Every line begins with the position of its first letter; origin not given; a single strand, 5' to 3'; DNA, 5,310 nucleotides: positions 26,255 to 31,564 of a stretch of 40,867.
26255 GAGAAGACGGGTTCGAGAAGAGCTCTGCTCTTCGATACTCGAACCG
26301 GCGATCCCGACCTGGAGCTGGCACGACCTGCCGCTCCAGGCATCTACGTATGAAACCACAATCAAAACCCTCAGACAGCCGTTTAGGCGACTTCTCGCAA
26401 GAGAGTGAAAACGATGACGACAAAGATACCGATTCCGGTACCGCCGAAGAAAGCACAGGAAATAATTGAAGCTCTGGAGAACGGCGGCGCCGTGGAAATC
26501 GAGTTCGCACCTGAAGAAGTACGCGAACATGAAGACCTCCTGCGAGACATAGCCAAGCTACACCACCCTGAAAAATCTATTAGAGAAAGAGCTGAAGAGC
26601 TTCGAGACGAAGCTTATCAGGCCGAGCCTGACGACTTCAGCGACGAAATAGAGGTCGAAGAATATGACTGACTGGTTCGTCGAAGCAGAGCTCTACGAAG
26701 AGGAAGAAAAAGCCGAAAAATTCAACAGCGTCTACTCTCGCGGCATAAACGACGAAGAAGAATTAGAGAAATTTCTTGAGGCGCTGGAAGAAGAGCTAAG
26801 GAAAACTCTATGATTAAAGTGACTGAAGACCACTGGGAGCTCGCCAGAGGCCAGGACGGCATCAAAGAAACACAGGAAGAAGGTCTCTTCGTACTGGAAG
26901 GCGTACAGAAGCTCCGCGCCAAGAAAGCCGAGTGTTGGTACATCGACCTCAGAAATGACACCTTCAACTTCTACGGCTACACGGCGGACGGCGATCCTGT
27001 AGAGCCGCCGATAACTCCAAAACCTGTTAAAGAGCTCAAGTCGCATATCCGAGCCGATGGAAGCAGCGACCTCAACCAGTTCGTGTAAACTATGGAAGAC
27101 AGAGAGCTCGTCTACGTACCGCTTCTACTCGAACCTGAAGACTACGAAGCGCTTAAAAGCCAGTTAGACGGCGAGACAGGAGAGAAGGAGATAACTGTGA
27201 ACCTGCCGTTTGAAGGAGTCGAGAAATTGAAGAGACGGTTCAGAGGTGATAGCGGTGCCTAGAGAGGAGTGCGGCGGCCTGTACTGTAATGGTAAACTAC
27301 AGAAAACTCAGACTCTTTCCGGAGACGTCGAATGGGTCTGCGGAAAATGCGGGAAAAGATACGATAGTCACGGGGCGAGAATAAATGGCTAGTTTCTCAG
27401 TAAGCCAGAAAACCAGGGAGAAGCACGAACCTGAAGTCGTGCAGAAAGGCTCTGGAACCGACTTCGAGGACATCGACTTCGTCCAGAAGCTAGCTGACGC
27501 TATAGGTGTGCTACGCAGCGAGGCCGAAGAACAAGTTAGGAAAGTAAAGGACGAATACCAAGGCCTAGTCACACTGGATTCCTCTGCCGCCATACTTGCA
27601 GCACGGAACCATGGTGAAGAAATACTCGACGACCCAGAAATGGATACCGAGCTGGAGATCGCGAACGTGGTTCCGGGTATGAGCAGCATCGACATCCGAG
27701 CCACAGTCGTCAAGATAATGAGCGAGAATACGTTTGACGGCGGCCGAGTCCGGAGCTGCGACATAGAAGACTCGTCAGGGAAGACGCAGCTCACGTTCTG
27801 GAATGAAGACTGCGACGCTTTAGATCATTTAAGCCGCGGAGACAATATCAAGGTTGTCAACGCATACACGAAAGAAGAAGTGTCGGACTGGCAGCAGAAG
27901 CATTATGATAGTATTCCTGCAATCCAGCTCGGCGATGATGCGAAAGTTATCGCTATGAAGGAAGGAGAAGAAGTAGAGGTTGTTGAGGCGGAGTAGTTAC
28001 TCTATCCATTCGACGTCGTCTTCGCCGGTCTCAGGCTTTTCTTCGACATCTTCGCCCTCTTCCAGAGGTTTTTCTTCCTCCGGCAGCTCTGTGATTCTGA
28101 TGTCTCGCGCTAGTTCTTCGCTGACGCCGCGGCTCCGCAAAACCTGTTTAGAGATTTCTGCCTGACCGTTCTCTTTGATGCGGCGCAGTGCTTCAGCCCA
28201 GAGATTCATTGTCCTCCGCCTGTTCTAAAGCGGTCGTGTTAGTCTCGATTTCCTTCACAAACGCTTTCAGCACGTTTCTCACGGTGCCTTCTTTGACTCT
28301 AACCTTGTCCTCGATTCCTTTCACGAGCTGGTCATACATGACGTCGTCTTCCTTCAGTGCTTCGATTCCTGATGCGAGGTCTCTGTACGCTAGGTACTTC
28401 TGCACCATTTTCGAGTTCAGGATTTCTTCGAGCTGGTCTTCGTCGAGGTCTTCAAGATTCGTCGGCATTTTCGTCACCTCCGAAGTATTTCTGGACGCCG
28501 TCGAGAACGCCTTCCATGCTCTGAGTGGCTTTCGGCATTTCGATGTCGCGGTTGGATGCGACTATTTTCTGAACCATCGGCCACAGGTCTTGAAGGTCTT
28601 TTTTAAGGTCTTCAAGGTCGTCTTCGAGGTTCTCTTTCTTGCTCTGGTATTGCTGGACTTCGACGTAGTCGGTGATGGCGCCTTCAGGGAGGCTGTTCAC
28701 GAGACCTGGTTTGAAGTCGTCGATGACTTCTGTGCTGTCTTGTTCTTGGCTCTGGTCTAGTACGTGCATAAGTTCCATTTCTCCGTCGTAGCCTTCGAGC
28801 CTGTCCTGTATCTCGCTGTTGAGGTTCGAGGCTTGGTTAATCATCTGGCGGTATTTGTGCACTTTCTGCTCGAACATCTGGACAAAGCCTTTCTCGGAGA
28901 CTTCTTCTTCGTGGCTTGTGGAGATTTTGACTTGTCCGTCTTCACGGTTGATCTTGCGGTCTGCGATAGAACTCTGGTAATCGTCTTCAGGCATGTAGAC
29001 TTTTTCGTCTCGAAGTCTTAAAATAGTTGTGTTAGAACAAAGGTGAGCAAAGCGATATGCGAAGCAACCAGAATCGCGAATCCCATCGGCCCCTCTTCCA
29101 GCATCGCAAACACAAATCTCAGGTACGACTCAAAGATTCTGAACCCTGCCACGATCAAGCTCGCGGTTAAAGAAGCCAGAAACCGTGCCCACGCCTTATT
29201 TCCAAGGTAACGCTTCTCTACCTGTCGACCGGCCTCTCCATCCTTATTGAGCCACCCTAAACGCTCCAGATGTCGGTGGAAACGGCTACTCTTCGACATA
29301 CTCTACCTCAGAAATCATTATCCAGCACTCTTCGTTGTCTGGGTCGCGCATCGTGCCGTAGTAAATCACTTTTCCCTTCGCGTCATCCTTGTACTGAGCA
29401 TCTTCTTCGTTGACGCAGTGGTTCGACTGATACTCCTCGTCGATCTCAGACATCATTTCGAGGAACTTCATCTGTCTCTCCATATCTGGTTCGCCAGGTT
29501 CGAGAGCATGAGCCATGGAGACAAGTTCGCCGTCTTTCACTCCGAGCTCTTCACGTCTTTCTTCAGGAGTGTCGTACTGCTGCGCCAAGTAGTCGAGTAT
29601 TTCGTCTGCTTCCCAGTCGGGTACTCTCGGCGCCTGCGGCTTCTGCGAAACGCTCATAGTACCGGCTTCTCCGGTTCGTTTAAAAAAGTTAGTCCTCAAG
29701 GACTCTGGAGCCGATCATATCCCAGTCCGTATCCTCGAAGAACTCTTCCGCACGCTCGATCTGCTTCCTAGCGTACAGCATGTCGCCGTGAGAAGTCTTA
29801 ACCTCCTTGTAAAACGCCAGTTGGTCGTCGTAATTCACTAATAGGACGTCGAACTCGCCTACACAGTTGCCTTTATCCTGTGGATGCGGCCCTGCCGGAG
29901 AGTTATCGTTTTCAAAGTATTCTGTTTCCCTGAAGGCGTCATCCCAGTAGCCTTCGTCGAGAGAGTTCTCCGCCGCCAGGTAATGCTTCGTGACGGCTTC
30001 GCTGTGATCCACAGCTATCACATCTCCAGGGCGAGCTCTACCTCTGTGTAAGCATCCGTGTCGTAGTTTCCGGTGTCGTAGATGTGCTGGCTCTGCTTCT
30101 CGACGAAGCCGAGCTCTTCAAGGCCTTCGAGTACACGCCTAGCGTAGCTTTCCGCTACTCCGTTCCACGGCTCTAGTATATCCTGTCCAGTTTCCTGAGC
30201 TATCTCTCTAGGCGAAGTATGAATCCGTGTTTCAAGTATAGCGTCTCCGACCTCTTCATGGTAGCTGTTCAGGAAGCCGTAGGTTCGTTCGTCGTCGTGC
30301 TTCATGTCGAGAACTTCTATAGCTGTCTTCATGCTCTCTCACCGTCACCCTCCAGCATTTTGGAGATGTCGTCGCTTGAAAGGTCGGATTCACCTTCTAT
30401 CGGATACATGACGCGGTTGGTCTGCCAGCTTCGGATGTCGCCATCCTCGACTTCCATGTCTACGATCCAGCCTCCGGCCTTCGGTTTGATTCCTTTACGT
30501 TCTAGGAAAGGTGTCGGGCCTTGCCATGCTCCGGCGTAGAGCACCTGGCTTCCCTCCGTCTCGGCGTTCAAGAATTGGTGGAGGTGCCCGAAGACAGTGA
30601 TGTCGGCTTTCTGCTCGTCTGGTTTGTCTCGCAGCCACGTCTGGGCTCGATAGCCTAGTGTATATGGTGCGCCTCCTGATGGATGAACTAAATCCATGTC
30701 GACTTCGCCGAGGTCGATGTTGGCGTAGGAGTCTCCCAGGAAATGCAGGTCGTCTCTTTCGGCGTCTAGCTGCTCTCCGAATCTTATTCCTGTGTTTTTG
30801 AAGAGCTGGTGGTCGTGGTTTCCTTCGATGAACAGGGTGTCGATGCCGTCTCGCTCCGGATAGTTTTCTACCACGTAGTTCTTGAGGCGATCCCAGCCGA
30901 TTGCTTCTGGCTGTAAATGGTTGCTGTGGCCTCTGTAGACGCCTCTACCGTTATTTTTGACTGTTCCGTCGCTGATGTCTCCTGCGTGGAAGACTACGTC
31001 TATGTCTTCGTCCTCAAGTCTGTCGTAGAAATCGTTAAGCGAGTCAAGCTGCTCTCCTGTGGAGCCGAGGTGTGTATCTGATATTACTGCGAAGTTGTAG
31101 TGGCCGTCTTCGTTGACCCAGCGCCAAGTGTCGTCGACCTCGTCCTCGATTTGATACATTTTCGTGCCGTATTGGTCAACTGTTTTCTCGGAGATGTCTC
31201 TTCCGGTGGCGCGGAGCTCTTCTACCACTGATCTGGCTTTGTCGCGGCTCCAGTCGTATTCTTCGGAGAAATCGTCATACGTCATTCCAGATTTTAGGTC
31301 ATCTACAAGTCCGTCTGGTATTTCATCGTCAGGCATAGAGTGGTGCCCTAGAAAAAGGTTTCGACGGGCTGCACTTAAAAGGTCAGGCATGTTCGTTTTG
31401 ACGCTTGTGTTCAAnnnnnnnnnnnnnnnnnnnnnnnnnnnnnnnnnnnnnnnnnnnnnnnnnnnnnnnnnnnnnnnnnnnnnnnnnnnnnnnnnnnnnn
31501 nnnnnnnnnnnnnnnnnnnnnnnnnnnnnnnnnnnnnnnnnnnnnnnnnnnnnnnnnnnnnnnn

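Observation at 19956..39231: A conserved promoter/leader cassette defines a second promoter class for early/middle operons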

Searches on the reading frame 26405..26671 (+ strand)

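Call 63: search_protein_families(library=pfam, max_evalue=1, proteins=[window:26405-26671:+])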
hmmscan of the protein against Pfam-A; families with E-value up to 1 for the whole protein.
window:26405-26671:+ (88 aa): 3 families
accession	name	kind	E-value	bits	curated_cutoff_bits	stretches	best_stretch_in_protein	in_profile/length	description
PF18052.6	Rx_N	-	0.00046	20.7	27.7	1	24-84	19-77/93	Rx N-terminal domain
PF24881.1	DUF7739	-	0.0025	18.8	27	1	29-73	44-88/98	Domain of unknown function (DUF7739)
PF06200.19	tify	-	0.21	11.4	27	1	12-22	21-31/34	tify domain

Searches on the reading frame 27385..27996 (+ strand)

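Call 16: search_protein_families(library=pfam, max_evalue=0.01, proteins=[window:27385-27996:+])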
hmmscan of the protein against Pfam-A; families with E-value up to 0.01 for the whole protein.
window:27385-27996:+ (203 aa): 1 family
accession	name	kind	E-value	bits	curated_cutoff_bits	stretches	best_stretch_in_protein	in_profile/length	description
PF01336.31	tRNA_anti-codon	-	2.8e-05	24.4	27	1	115-157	11-53/75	OB-fold nucleic acid binding domain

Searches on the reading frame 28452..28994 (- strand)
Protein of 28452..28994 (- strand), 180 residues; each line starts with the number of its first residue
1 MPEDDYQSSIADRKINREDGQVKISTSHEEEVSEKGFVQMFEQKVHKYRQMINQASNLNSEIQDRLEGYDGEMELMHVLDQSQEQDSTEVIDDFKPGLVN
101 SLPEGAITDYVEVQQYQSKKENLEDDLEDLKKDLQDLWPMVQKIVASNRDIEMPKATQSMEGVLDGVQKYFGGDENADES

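Call 17: search_protein_families(library=pfam, max_evalue=0.01, proteins=[window:28452-28994:-])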
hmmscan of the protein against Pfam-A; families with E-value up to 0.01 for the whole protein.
window:28452-28994:- (180 aa): 1 family
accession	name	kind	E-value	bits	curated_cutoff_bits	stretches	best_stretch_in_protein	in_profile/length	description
PF13949.11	ALIX_LYPXL_bnd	-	0.00015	21.6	30.8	1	39-136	75-158/295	ALIX V-shaped domain binding to HIV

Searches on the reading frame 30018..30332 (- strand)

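Call 63: search_protein_families(library=pfam, max_evalue=1, proteins=[window:30018-30332:-])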
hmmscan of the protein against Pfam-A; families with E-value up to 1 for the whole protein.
window:30018-30332:- (104 aa): 4 families
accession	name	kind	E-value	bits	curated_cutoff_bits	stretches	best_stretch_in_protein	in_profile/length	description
PF09339.16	HTH_IclR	-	0.0015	18.7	22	1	58-80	29-51/52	IclR helix-turn-helix domain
PF08939.15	Bles03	-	0.0031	17.9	23.1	1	64-98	224-254/255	Basophilic leukemia-expressed protein Bles03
PF02980.22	FokI_dom_2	-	0.0069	17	25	1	51-97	68-112/136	FokI, recognition domain, subdomain 2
PF01978.25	TrmB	-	0.044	14.1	25.6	1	58-82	33-57/68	Sugar-specific transcriptional regulator TrmB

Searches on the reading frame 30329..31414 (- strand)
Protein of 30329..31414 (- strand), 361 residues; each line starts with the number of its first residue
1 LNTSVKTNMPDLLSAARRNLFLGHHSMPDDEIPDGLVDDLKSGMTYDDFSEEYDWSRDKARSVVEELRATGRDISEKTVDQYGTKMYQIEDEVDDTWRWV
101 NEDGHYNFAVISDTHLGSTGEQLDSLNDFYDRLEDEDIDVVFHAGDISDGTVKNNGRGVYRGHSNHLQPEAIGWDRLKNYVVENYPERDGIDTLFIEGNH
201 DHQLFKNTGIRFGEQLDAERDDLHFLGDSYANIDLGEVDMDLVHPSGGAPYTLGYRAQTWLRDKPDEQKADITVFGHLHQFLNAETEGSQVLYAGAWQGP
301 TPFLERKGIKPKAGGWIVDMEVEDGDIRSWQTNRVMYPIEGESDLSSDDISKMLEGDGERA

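Call 17: search_protein_families(library=pfam, max_evalue=0.01, proteins=[window:30329-31414:-])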
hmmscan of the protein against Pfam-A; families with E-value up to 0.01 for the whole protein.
window:30329-31414:- (361 aa): 2 families
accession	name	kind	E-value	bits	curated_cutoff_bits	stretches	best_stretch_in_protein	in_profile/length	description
PF12850.12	Metallophos_2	-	4.7e-13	49.9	27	2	192-301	50-139/154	Calcineurin-like phosphoesterase superfamily domain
PF00149.33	Metallophos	-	9.9e-09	36.3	21.5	1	107-279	2-157/191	Calcineurin-like phosphoesterase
